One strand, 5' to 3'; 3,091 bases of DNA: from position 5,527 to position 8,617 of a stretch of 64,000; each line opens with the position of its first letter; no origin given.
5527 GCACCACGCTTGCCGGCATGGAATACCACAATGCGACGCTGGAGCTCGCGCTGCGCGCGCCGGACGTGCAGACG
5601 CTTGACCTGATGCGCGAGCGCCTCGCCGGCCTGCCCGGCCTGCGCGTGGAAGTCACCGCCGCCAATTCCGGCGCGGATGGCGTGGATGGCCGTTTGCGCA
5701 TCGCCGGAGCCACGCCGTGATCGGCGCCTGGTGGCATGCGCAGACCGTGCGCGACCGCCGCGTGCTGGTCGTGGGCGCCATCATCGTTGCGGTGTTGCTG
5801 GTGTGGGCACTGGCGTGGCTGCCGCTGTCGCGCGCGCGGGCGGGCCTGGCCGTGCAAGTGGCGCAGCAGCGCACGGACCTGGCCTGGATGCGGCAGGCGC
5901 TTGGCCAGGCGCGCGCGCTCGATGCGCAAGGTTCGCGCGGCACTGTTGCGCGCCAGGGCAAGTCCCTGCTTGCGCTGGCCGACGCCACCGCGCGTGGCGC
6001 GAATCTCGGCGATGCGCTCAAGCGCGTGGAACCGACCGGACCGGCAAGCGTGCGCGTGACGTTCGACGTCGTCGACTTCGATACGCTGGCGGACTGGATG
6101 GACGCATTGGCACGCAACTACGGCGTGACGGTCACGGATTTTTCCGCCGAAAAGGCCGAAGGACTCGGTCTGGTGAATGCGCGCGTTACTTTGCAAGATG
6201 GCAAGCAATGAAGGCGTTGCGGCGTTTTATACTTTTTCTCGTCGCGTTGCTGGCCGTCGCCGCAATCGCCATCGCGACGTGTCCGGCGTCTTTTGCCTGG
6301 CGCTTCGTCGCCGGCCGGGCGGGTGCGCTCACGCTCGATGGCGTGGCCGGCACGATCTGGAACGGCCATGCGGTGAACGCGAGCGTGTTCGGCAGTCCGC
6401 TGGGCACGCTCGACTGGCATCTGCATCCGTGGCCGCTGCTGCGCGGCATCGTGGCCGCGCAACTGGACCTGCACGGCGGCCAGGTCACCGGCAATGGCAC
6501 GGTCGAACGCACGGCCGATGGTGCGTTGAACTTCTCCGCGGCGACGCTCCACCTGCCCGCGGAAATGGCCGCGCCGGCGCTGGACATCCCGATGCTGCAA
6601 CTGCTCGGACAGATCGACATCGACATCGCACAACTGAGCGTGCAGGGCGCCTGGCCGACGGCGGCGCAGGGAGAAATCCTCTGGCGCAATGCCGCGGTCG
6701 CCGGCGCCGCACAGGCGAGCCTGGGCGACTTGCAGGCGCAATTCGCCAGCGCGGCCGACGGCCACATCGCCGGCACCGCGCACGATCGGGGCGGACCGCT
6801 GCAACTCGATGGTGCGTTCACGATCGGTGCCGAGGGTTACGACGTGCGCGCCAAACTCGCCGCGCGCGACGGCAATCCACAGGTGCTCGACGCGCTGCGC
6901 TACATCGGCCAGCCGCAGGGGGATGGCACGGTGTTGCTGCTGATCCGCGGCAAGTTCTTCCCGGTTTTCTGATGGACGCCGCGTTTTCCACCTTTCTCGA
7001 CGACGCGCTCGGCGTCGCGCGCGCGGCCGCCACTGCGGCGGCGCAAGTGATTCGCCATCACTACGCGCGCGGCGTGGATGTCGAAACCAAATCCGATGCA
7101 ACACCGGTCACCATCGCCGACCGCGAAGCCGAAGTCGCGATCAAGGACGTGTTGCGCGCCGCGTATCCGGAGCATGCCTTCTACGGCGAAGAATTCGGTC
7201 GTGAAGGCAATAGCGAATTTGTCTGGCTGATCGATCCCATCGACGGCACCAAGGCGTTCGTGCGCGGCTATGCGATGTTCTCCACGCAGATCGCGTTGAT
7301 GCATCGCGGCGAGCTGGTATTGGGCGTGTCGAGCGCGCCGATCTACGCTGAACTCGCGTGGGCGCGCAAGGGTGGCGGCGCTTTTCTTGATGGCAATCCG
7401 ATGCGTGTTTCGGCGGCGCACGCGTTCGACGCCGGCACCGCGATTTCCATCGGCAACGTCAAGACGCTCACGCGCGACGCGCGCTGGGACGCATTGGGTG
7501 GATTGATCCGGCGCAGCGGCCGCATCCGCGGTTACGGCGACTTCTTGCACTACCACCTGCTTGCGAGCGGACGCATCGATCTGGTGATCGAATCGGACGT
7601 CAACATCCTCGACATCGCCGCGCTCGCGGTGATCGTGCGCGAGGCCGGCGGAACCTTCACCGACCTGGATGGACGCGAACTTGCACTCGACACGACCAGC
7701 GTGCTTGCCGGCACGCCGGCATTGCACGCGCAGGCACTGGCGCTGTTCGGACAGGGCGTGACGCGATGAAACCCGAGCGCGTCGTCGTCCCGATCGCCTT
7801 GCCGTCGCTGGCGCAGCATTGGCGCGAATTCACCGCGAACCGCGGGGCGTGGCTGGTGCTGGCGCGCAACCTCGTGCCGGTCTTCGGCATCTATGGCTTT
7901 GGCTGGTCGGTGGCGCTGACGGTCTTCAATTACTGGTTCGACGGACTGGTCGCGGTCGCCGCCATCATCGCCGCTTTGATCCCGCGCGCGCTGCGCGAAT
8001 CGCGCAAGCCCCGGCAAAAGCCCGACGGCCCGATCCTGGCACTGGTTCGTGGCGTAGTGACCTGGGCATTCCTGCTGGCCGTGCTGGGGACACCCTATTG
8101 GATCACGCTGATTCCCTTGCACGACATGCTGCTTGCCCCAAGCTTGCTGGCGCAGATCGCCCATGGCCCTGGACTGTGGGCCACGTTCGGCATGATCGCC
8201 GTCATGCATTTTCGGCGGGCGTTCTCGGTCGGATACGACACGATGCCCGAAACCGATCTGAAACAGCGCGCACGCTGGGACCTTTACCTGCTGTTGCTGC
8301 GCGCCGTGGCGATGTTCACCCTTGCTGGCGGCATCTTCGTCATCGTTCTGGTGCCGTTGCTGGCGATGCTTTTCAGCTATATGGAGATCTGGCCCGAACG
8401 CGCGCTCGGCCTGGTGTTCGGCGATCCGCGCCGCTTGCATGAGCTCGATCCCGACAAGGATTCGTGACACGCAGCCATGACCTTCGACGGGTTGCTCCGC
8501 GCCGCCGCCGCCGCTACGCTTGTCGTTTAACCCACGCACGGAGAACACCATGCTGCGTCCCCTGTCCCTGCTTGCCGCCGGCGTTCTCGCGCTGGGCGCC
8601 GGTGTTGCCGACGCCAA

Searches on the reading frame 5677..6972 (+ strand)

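Call 63: search_protein_families(library=pfam, proteins=[window:5677-6972:+], max_evalue=0.0001)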
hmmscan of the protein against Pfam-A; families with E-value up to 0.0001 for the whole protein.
window:5677-6972:+ (431 aa): 1 family
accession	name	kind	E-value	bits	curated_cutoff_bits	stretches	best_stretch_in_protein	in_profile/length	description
PF01203.25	T2SSN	-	2.6e-35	122.9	29.6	1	218-418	3-207/211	Type II secretion system (T2SS), protein N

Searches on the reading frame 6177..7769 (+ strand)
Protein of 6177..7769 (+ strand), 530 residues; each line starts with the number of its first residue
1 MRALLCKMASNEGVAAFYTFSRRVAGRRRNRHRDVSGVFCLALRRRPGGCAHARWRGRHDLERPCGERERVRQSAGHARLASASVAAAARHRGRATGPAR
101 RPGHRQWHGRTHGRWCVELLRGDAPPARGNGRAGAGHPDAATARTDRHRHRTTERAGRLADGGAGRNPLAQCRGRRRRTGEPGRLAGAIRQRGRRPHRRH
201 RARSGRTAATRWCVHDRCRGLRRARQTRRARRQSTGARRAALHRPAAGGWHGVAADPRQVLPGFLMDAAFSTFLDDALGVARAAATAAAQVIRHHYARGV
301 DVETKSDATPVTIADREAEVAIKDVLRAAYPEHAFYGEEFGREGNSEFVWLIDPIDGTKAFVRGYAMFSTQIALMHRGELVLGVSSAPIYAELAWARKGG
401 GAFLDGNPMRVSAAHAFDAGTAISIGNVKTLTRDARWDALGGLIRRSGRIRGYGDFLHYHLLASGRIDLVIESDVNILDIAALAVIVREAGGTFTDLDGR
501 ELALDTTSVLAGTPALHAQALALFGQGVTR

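Call 63: search_protein_families(library=pfam, proteins=[window:6177-7769:+], max_evalue=0.0001)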
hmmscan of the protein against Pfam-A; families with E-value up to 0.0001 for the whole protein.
window:6177-7769:+ (530 aa): 1 family
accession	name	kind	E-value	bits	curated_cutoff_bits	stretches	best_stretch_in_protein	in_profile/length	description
PF00459.30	Inositol_P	-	1.2e-54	186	27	1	278-523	6-265/271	Inositol monophosphatase family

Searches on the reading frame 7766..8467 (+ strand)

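Call 64: search_protein_families(library=pfam, proteins=[window:7766-8467:+], max_evalue=0.0001)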
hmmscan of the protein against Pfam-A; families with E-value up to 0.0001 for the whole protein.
window:7766-8467:+ (233 aa): 1 family
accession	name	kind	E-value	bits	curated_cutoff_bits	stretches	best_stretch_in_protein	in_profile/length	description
PF20108.4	DUF6498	-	1.8e-06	27.8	23.7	1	20-193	4-170/207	Family of unknown function (DUF6498)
